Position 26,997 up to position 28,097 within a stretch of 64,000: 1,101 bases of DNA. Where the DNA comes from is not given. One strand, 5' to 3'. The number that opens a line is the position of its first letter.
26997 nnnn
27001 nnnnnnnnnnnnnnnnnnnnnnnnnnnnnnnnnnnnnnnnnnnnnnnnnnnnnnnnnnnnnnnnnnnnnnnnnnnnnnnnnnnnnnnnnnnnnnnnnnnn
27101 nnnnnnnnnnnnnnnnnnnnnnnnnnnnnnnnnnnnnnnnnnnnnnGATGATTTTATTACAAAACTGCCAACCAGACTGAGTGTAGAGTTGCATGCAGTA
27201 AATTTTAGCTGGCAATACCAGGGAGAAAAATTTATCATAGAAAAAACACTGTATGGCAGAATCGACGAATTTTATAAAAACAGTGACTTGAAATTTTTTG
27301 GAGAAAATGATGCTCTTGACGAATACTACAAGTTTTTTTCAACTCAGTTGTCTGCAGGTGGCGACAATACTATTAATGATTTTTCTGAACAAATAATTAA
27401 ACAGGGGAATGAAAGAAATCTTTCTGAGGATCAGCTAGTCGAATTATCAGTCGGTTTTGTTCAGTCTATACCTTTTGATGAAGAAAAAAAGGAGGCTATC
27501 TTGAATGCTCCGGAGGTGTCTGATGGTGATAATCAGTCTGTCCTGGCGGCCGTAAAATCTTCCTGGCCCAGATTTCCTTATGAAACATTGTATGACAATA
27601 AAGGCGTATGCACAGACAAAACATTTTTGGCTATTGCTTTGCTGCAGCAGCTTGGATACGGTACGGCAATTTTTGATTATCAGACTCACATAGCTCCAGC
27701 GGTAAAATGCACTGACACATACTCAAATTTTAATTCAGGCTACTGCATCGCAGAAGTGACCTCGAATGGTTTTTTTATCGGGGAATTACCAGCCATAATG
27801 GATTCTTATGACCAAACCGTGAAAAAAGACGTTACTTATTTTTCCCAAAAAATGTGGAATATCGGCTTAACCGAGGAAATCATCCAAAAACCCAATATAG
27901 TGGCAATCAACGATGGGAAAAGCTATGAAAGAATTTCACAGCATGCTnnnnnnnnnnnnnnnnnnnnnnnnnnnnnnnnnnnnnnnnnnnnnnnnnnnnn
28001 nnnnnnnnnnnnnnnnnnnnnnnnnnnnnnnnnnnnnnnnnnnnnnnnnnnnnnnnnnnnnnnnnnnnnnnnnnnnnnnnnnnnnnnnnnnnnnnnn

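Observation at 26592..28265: Unusual one-component architecture: cytoplasmic receiver-like domain, TM helix, extracytoplasmic transglutaminase-like domain, coiled coil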

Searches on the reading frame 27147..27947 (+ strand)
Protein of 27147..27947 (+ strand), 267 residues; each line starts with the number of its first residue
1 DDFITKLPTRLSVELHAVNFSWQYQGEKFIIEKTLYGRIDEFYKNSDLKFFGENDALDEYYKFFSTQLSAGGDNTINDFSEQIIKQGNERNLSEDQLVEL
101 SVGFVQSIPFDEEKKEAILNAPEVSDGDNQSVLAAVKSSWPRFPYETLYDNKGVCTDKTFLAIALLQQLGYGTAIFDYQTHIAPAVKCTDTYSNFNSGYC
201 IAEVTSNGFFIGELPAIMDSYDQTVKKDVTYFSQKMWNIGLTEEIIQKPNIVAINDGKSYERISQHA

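Call 24: search_solved_structures(query=A4, max_evalue=10, show_alignments=3)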
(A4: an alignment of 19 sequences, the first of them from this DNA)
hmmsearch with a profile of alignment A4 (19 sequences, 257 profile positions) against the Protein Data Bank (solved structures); distinct sequences matched with E-value up to 10: 2.
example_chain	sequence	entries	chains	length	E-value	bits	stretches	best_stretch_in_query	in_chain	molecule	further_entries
2glj_A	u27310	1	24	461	1.5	11.6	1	193-250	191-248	Probable M18-family aminopeptidase 1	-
8ga7_A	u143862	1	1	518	6.9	9.4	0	58-101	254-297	THR5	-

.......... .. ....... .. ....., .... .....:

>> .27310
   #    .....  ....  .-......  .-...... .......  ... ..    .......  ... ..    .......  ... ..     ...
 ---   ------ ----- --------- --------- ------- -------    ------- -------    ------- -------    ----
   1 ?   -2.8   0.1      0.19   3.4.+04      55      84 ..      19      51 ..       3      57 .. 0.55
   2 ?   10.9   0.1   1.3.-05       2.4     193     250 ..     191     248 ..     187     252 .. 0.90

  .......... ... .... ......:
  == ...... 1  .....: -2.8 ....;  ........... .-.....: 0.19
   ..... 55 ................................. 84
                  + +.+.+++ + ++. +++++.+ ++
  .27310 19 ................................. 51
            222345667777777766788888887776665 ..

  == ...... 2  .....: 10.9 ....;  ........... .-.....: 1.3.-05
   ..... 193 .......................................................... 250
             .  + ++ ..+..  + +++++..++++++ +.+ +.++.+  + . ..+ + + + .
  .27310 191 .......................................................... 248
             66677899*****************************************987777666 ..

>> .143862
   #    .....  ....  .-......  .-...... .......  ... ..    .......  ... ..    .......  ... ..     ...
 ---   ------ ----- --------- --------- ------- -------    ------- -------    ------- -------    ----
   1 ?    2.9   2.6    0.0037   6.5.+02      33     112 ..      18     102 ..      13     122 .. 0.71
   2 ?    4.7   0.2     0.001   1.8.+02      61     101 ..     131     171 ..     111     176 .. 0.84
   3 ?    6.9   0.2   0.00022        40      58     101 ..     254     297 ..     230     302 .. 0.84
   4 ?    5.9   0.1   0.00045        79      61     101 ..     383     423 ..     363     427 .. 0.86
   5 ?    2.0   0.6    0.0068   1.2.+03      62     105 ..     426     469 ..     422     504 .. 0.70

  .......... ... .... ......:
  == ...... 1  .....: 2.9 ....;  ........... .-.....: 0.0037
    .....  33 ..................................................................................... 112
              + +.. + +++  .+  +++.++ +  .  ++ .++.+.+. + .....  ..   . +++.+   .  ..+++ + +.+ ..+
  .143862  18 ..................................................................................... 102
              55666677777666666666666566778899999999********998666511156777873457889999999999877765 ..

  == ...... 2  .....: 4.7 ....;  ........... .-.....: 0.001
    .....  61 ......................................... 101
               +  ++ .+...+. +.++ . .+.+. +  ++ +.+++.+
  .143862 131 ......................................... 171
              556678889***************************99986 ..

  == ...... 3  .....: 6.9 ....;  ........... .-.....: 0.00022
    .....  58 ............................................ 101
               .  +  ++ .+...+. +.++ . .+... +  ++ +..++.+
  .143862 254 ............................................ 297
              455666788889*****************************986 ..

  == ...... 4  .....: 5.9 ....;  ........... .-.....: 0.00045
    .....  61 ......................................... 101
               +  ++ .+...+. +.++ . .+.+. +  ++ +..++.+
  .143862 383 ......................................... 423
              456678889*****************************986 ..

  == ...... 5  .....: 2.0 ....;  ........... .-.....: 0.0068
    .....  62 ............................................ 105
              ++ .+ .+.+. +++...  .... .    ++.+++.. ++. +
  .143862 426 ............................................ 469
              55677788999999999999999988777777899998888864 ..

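Call 25: find_homologous_proteins(query=A4, max_evalue=0.001)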
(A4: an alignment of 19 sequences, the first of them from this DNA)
Query A4 (19 sequences) (267 aa, profile of the alignment): 1242 proteins with E <= 0.001 among 8000 candidates; the best 120 are listed.
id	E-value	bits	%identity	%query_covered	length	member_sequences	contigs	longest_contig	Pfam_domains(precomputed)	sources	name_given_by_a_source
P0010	7.3e-100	352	39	94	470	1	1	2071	-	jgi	-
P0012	7.8e-96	339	38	97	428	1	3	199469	PF04473.19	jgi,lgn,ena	-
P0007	3.4e-95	337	40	99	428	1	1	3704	-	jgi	-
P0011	1.1e-94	335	39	95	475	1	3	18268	-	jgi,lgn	-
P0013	1.1e-93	332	36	96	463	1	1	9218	PF13240.12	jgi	-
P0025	2.7e-93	330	34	99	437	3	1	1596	-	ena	-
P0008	3.4e-93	330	39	98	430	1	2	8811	-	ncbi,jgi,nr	ncbi:MAG: hypothetical protein HQ538_05095 [Parcubacteria group bacterium]|nr:hypothetical protein [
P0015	2.4e-91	324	38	93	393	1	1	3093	PF04473.19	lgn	-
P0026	2.6e-90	320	39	95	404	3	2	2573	-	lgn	-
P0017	5.4e-90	319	37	93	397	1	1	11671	PF04473.19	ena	-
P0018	2.2e-89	317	35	93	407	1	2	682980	-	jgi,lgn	jgi:hypothetical protein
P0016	4.7e-88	313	37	94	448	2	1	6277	PF04473.19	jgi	-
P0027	1.3e-87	312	33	93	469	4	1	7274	-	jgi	-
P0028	4.9e-87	310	38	92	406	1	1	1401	PF10498.15,PF04473.19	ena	-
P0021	3.4e-85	304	36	91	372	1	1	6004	PF04473.19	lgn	-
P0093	9.5e-46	174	33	69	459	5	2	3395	-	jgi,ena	-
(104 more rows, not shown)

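Call 32: predict_structure(alignment_id=A4)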
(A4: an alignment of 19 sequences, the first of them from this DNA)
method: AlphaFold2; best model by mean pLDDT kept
length: 267 residues; sequences in the alignment: 19
mean_pLDDT: 79.9   pTM: 0.83
mean pLDDT of the five models: 79.9, 77.5, 75.7, 74.5, 74.4
residues with pLDDT >= 90: 126; 70-90: 74; 50-70: 22; < 50: 45
segments of 3 or more residues with pLDDT < 50: 1-3, 5-10, 125-130, 217-246
pLDDT, mean of each block of 10 residues (from residue 1): 45 84 92 94 87 75 89 93 98 96 96 84 52 68 96 95 98 89 92 88 84 58 42 34 51 95 80
secondary structure, 60 per line:
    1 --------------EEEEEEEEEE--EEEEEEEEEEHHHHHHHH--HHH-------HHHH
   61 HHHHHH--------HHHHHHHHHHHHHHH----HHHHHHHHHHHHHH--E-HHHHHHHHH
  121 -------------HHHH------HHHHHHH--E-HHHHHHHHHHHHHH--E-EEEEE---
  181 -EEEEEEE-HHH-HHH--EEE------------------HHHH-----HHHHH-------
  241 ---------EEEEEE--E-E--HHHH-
elements in order: E15-24 E27-36 H37-44 H57-66 H75-89 H94-107 H112-120 H134-137 H144-150 H155-168 E173-177 E182-188 E199-201 H220-223 H229-233 E250-255 H263-266
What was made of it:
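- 27147..27551 (+): Extracytoplasmic N-terminal subdomain, residues 186-320: a beta-hairpin plus helices, including the invariant FVQ(291)SIP.D motif. AF2 ectodomain model with pTM 0.83 (call 32).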

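Call 35: fold_search(model_id=the predicted structure, library=pdb)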
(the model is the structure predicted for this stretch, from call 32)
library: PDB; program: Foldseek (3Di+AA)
matches with E <= 10: 159; with E <= 0.001: 3
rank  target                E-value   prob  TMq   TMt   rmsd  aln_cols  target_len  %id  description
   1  3isr_B                6.0e-04  0.96  0.30  0.28  21.0       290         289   11  The Crystal Structure of a Putative Cysteine Protease from Cytophaga hutchinsonii to 1.9A (released 2009-09-08)
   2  3isr_C                8.4e-04  0.94  0.30  0.28  21.3       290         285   11  The Crystal Structure of a Putative Cysteine Protease from Cytophaga hutchinsonii to 1.9A (released 2009-09-08)
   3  3isr_A                9.4e-04  0.96  0.30  0.29  21.1       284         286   11  The Crystal Structure of a Putative Cysteine Protease from Cytophaga hutchinsonii to 1.9A (released 2009-09-08)
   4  4u65_E                1.1e-02  0.99  0.33  0.45   8.2       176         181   15  Structure of the periplasmic output domain of the Legionella pneumophila LapD ortholog CdgS9 in complex with Pseudomon (released 2014-08-13)
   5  8ig0_C                1.9e-02  0.57  0.22  0.14  18.4       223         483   12  Crystal structure of menin in complex with DS-1594b (released 2023-03-22)
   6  2f4o_A                2.1e-02  0.98  0.20  0.18   4.6        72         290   17  The Mouse PNGase-HR23 Complex Reveals a Complete Remodulation of the Protein-Protein Interface Compared to its Yeast O (released 2006-03-07)
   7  3d9w_C                3.1e-02  0.94  0.25  0.24   6.5       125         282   18  Crystal Structure Analysis of Nocardia farcinica Arylamine N-acetyltransferase (released 2008-09-02)
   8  4guz_A                3.7e-02  0.85  0.24  0.22   6.9       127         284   16  Structure of the arylamine N-acetyltransferase from Mycobacterium abscessus (released 2013-10-23)
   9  3d9w_B                4.4e-02  0.66  0.25  0.24  10.6       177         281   13  Crystal Structure Analysis of Nocardia farcinica Arylamine N-acetyltransferase (released 2008-09-02)
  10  3d9w_A                4.9e-02  0.77  0.22  0.21   7.4       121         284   19  Crystal Structure Analysis of Nocardia farcinica Arylamine N-acetyltransferase (released 2008-09-02)
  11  4fgo                  4.9e-02  0.47  0.24  0.33  14.3       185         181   13  Legionella pneumophila LapG (calcium-bound) (released 2012-06-20)
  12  2f4m_A                5.2e-02  0.97  0.21  0.19   2.7        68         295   15  The Mouse PNGase-HR23 Complex Reveals a Complete Remodulation of the Protein-Protein Interface Compared to its Yeast O (released 2006-03-07)
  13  3kd4_A                5.8e-02  0.63  0.34  0.19  20.3       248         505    9  CRYSTAL STRUCTURE OF A PUTATIVE PROTEASE (BDI_1141) FROM PARABACTEROIDES DISTASONIS ATCC 8503 AT 2.00 A RESOLUTION (released 2009-11-24)
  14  2qsg_A                6.9e-02  0.21  0.21  0.13  15.0       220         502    9  Crystal structure of Rad4-Rad23 bound to a UV-damaged DNA (released 2007-10-02)
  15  9y6s_8G               8.7e-02  0.89  0.27  0.13   5.8       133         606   14  96-nm repeat of the Leishmania tarentolae doublet microtubule (released 2025-12-17)
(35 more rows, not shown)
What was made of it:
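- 27552..27791 (+): Transglutaminase/papain-like catalytic core, residues 321-400. It carries PYE(331), Cys340 (codon 27609-27611) at a helix N-terminus, His366 (27687-27689), Glu388 (27753-27755), and the Cys373/Cys385 pair. All Foldseek hits with signal are transglutaminase-like folds; the best is 3isr at E 6e-4 (call 35).
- Closest known: LapD-LapG system of Pseudomonas fluorescens. Same: LapG structures appear among the fold matches (4u65_E at E 0.011, 4fgo at E 0.049; call 35).
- The Foldseek hit list consists of transglutaminase-like folds: 3isr, LapG, PNGase, NAT, Rad4, menin, TglA and PeiP (call 35). Relatives of the fold include the pseudomurein isopeptidase PeiP (call 35). Some transglutaminase-fold proteins, such as Rad4 and menin, are binding modules and appear in the fold hit list (call 35).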

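Call 46: search_protein_families(library=pfam, alignment_id=A4, max_evalue=0.1)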
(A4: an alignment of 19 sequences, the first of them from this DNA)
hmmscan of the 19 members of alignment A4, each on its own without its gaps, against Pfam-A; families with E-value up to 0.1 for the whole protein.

A. member 1, seq(267 aa): 3 families
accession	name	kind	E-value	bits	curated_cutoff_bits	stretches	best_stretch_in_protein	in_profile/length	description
PF04473.18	DUF553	-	6.3e-05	22.9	20.5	1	106-192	28-108/140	Transglutaminase-like domain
PF04245.18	NA37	-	0.0033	17.3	24.6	1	33-115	199-280/325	37-kD nucleoid-associated bacterial protein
PF12983.12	DUF3867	-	0.01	16.4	27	1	57-124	21-87/185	Protein of unknown function (DUF3867)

B. families by the number of members that match (of 19 scanned): 4 families
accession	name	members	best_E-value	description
PF04473.18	DUF553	18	4e-09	Transglutaminase-like domain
PF01841.26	Transglut_core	8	0.00081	Transglutaminase-like superfamily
PF04245.18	NA37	1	0.0033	37-kD nucleoid-associated bacterial protein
PF12983.12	DUF3867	1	0.01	Protein of unknown function (DUF3867)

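Call 74: search_protein_families(library=pfam, proteins=[P0093], max_evalue=0.001)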
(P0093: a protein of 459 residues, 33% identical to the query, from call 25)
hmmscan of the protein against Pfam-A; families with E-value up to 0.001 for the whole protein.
P0093 (459 aa): 2 families
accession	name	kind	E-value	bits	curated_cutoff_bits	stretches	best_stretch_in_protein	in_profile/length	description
PF01841.26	Transglut_core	-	2.8e-05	24.8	23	1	269-336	6-70/108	Transglutaminase-like superfamily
PF01428.23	zf-AN1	-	0.00067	20.2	27.9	0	15-43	1-30/40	AN1-like Zinc finger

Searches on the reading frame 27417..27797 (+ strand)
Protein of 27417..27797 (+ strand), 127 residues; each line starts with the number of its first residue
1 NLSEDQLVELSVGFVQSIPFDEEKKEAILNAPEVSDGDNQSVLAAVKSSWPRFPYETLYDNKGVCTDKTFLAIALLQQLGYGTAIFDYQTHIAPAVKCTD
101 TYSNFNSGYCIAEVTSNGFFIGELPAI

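Call 72: search_solved_structures(query=A7, max_evalue=10, show_alignments=4)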
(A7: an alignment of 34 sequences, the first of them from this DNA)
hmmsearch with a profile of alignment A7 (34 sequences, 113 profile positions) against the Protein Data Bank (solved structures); distinct sequences matched with E-value up to 10: 10.
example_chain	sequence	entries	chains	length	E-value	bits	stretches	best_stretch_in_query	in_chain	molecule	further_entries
6yty_A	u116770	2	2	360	0.21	14.9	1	36-78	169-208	Dual specificity protein kinase CLK3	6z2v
2eu9_A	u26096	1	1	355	0.64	13.3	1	36-78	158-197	Dual specificity protein kinase CLK3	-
2exe_A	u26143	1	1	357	0.65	13.3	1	36-78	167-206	Dual specificity protein kinase CLK3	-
29mo_A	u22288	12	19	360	0.66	13.3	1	36-78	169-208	Dual specificity protein kinase CLK3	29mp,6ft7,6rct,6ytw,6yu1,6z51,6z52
6fyp_A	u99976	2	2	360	0.66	13.3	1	36-78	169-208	Dual specificity protein kinase CLK3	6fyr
2wu6_A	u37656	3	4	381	0.68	13.2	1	36-78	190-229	DUAL SPECIFICITY PROTEIN KINASE CLK3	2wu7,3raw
6khf_A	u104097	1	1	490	0.96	12.7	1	36-78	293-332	Dual specificity protein kinase CLK3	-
8oom_A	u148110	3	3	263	2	11.7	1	18-70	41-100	GdmF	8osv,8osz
8btm_A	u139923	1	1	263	2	11.7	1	18-70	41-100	GdmF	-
8ot2_A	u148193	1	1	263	2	11.7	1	18-70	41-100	GdmF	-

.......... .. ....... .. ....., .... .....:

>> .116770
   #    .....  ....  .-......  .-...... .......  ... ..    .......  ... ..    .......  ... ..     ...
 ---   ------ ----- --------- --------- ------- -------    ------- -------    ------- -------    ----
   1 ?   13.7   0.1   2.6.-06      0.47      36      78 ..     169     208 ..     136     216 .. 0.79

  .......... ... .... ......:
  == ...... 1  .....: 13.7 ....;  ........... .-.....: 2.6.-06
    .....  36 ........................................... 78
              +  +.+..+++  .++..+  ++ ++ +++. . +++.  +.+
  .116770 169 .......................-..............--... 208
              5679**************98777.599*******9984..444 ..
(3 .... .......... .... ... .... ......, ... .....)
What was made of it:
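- On DUF553 / transglutaminase-like superfamily (papain-like thiol enzymes): No PDB relative by sequence profile (calls 24, 72).
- Closest known: DUF553. Different: Members are uncharacterised and have no solved structure (calls 24, 72).
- Tried and rejected: Two ectodomain profiles gave only noise: an M18 aminopeptidase, CLK3 and GdmF at E >= 0.2 (calls 24, 72).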
